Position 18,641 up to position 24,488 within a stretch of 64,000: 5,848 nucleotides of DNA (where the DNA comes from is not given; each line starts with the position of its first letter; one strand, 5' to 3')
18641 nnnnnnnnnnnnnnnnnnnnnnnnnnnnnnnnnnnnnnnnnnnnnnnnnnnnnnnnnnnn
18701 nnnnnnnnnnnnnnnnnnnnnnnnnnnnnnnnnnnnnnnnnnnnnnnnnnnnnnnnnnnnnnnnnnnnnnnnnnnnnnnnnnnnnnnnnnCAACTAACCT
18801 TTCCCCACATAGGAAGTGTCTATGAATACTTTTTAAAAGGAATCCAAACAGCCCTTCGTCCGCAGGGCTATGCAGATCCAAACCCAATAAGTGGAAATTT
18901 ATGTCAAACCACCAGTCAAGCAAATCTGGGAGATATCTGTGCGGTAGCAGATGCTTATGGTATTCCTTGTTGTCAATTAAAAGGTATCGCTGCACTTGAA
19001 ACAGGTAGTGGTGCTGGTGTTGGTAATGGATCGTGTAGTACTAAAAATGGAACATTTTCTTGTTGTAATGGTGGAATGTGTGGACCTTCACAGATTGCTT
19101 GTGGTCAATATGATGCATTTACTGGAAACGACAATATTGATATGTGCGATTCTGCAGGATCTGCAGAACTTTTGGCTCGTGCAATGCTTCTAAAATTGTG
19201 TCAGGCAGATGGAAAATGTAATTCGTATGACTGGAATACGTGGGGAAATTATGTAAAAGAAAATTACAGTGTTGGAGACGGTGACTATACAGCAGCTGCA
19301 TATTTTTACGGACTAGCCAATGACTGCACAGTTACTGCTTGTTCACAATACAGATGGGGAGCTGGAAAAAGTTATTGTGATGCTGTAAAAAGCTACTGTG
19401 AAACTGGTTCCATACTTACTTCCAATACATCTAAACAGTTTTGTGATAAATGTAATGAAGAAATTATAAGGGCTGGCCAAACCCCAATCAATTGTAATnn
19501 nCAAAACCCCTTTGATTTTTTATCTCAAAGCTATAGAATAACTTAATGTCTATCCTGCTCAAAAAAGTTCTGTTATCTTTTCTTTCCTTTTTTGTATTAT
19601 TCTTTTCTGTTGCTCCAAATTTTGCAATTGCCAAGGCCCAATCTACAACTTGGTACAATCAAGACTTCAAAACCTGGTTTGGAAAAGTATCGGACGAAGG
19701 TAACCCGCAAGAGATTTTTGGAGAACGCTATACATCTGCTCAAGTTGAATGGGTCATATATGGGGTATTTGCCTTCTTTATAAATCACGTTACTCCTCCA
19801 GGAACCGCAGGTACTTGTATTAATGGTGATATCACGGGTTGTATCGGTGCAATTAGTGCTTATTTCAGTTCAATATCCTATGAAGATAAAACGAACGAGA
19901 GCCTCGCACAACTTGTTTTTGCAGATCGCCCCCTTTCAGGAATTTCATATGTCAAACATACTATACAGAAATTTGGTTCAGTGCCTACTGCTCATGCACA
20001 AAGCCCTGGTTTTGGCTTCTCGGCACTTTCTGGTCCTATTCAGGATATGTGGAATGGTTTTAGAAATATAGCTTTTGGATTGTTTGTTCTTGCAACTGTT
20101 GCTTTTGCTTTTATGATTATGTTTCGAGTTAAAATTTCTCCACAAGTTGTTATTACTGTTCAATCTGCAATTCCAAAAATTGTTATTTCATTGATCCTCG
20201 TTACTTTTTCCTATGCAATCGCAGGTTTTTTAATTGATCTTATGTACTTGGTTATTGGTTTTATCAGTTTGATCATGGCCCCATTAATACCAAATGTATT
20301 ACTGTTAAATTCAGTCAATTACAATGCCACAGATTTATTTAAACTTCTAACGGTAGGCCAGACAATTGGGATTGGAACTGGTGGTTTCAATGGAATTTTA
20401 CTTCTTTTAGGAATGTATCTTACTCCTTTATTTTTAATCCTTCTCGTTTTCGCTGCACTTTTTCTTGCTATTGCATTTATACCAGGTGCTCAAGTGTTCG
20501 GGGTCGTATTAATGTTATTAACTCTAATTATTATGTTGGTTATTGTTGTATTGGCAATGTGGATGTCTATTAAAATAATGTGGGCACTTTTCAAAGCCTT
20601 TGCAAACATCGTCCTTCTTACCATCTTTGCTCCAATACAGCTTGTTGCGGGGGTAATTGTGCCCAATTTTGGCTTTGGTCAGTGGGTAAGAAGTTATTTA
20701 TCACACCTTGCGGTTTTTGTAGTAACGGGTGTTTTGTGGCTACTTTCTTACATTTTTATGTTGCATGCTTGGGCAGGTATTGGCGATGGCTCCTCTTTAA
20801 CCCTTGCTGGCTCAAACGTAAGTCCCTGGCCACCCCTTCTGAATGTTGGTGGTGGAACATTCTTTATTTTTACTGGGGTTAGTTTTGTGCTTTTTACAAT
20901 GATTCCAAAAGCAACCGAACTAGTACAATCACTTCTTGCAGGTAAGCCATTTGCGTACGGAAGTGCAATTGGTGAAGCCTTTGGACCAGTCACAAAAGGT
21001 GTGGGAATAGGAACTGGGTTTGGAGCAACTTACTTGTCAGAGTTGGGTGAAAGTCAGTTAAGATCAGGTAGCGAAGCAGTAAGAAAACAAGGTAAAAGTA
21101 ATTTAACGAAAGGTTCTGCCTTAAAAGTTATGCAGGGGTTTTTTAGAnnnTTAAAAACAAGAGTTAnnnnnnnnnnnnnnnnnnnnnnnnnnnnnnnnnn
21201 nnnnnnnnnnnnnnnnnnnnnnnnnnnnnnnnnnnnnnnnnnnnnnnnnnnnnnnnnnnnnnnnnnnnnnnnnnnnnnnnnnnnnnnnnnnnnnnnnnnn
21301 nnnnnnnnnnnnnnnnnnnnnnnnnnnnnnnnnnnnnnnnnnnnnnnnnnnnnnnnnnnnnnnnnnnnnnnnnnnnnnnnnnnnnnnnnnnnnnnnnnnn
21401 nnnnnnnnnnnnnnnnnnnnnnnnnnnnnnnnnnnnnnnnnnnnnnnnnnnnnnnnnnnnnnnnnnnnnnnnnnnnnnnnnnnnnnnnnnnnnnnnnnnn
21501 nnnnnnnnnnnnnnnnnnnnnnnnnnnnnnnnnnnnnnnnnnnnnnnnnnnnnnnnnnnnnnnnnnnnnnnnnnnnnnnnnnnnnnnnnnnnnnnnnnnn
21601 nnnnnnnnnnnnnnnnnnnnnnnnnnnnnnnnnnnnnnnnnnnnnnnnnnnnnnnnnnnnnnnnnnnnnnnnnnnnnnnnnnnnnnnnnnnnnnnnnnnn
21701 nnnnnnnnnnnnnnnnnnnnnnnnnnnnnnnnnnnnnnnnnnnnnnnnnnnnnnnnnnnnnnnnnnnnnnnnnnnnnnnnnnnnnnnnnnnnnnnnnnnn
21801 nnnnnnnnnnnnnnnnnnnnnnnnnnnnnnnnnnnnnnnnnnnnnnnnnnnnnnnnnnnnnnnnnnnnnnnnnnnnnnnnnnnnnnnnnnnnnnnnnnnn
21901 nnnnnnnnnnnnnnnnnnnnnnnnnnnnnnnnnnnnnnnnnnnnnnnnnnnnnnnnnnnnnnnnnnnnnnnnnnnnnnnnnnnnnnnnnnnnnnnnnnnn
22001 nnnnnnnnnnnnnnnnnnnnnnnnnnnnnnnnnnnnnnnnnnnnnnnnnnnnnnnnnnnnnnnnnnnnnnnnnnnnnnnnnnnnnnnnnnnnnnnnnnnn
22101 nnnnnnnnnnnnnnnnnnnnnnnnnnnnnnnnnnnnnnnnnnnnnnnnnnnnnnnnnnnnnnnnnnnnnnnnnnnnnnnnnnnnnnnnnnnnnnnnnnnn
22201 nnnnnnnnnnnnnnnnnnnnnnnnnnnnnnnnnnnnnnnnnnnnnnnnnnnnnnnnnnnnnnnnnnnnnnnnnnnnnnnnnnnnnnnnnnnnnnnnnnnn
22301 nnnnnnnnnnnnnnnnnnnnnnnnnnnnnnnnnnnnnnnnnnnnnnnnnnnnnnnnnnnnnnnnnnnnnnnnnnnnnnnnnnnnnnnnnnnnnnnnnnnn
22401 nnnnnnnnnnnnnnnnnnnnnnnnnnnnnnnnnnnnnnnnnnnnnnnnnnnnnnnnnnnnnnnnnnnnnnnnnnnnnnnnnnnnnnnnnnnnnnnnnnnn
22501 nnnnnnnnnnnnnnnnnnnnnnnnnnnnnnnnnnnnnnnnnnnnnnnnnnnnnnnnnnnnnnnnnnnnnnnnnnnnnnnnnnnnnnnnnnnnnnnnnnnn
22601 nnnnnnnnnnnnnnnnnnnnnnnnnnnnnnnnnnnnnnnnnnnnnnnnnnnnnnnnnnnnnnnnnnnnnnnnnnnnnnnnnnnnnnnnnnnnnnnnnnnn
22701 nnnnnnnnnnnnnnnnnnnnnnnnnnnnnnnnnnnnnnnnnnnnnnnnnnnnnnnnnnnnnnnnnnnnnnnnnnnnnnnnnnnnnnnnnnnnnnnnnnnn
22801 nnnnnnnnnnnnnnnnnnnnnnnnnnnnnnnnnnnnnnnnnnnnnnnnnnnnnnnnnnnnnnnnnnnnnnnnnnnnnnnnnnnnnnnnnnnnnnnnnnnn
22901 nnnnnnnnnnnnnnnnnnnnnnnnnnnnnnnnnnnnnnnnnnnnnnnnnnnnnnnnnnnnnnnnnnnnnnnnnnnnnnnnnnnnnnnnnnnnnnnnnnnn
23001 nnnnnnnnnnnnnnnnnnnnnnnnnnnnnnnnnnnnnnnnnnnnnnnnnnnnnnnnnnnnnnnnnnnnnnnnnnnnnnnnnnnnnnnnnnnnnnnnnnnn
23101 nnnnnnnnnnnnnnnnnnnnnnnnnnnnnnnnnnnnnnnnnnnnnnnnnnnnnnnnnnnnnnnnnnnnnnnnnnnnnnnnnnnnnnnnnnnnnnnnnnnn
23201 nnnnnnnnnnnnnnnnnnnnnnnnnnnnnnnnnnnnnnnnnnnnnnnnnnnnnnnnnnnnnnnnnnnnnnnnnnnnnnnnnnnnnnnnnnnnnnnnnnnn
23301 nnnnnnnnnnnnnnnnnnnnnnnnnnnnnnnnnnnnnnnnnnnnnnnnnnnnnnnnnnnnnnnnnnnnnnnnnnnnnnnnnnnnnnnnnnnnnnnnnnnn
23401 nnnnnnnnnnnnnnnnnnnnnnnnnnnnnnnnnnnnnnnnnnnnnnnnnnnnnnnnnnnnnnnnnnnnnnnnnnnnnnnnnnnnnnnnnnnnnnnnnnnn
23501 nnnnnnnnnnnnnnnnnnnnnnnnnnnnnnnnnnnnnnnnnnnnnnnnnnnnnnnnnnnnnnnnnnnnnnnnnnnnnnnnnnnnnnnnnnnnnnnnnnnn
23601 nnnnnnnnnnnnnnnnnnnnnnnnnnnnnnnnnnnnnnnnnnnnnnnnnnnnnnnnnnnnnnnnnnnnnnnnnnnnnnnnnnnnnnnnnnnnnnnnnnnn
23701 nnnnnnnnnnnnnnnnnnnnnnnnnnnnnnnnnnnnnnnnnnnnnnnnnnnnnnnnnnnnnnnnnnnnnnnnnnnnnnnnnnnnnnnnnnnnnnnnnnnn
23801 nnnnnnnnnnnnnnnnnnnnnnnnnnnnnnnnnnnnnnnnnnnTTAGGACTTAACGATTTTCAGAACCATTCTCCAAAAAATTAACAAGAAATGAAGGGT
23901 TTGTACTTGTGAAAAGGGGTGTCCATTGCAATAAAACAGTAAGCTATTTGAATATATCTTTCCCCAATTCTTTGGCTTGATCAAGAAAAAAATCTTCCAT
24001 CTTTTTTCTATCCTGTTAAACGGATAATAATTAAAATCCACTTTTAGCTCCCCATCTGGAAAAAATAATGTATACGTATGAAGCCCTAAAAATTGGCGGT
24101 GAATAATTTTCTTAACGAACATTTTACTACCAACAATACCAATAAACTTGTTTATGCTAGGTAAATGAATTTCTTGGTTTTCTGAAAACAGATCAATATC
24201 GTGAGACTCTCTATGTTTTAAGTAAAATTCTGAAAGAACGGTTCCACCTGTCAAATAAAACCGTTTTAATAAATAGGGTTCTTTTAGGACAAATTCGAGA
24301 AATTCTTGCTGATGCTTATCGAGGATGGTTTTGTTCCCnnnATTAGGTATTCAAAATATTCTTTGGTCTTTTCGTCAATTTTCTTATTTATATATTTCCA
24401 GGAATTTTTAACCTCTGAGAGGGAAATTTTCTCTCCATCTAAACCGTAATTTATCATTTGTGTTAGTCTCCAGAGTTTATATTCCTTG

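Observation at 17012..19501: Secreted 830-aa protein with a densely Cys-rich C-terminal domain inside the T4SS-like locus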

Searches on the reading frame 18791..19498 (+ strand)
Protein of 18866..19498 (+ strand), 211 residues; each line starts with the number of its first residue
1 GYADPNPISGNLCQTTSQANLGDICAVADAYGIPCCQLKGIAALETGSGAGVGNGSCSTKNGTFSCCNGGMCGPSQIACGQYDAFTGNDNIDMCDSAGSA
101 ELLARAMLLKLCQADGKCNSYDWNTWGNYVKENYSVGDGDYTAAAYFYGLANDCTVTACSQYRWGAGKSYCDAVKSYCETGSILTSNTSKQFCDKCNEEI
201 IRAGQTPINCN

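Call 11: find_homologous_proteins(query=window:18866-19498:+, max_evalue=0.001)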
Query window:18866-19498:+ (211 aa): 3 proteins with E <= 0.001 among 457 candidates.
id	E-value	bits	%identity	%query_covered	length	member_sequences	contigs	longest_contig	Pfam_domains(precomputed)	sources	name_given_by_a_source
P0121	4.3e-81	290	60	97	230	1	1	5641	-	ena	-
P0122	1.3e-68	249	56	97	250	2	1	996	-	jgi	jgi:hypothetical protein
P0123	2.6e-33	134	46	70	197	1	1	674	-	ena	-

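Call 19: search_solved_structures(query=A1, max_evalue=10, show_alignments=5)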
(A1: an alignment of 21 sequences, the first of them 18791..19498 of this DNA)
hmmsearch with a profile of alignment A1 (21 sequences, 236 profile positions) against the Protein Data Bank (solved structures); distinct sequences matched with E-value up to 10: 0.

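Call 20: search_protein_families(library=pfam, alignment_id=A1, max_evalue=10)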
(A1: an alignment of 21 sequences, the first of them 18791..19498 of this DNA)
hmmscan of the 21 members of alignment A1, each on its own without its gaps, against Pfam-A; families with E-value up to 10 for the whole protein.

A. member 1, window:18791-19498:+ (236 aa): 0 families

B. families by the number of members that match (of 21 scanned): 6 families
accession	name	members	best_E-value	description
PF13406.11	SLT_2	3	0.0027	Transglycosylase SLT domain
PF17724.6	DUF5568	2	0.044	Family of unknown function (DUF5568)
PF01686.22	Adeno_Penton_B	1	0.067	Adenovirus penton base protein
PF17879.7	DNA_ligase_C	1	0.073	DNA ligase C-terminal domain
PF11781.13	Zn_ribbon_RRN7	1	0.8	Zinc-finger of RNA-polymerase I-specific TFIIB, Rrn7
PF15054.11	DUF4535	1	1.3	Domain of unknown function (DUF4535)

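Call 26: predict_structure(alignment_id=A1)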
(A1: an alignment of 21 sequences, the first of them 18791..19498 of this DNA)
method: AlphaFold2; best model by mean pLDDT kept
length: 236 residues; sequences in the alignment: 21
mean_pLDDT: 78.2   pTM: 0.74
mean pLDDT of the five models: 78.2, 76.2, 75.2, 73.6, 73.5
residues with pLDDT >= 90: 88; 70-90: 100; 50-70: 3; < 50: 45
segments of 3 or more residues with pLDDT < 50: 1-45
pLDDT, mean of each block of 10 residues (from residue 1): 38 37 30 31 59 95 92 80 88 86 89 89 94 93 91 95 90 84 88 92 91 87 79 81
secondary structure, 60 per line:
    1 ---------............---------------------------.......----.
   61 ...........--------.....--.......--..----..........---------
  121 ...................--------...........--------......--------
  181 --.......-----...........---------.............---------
elements in order: H10-21 H49-55 H60-71 E80-84 E87-93 H104-111 H121-139 H148-158 H167-172 H183-189 H195-205 H215-227

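Call 77: search_protein_families(library=phrogs, proteins=[window:18866-19498:+], max_evalue=0.01)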
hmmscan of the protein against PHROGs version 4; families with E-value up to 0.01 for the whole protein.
window:18866-19498:+ (211 aa): 0 families

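Call 78: search_protein_families(library=ncbifam, proteins=[window:18866-19498:+], max_evalue=0.01)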
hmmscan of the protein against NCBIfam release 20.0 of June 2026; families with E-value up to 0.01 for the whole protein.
window:18866-19498:+ (211 aa): 0 families

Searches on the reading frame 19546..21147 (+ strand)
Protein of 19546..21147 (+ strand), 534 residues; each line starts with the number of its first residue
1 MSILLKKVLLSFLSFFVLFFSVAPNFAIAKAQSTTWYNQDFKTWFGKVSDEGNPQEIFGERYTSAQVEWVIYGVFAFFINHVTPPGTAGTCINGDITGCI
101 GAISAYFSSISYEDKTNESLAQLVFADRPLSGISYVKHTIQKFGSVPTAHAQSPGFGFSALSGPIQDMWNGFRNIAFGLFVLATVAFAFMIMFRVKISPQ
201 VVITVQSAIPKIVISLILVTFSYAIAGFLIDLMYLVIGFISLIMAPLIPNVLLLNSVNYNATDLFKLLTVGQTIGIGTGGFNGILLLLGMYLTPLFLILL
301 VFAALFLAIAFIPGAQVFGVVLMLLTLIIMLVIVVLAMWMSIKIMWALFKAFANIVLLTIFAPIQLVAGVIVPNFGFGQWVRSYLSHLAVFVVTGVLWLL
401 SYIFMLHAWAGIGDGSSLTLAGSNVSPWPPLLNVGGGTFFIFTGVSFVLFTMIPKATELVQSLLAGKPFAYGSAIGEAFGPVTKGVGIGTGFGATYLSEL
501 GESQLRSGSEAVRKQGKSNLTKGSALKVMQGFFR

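Call 5: search_protein_families(library=pfam, proteins=[window:19546-21147:+], max_evalue=0.1)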
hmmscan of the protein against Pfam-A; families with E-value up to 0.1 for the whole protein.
window:19546-21147:+ (534 aa): 0 families

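Call 77: search_protein_families(library=phrogs, proteins=[window:19546-21147:+], max_evalue=0.01)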
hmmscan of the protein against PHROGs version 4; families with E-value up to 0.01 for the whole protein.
window:19546-21147:+ (534 aa): 0 families

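Call 78: search_protein_families(library=ncbifam, proteins=[window:19546-21147:+], max_evalue=0.01)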
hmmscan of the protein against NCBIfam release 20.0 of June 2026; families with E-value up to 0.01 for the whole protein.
window:19546-21147:+ (534 aa): 0 families

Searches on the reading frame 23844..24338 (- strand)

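Call 42: search_protein_families(library=pfam, proteins=[window:23844-24338:-], max_evalue=0.001)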
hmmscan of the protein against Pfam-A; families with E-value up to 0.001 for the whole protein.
window:23844-24338:- (164 aa): 1 family
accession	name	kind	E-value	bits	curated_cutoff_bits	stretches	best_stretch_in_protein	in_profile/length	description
PF08843.17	AbiEii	-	2.3e-06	28.2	22.5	1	23-79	11-69/238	Nucleotidyl transferase AbiEii toxin, Type IV TA system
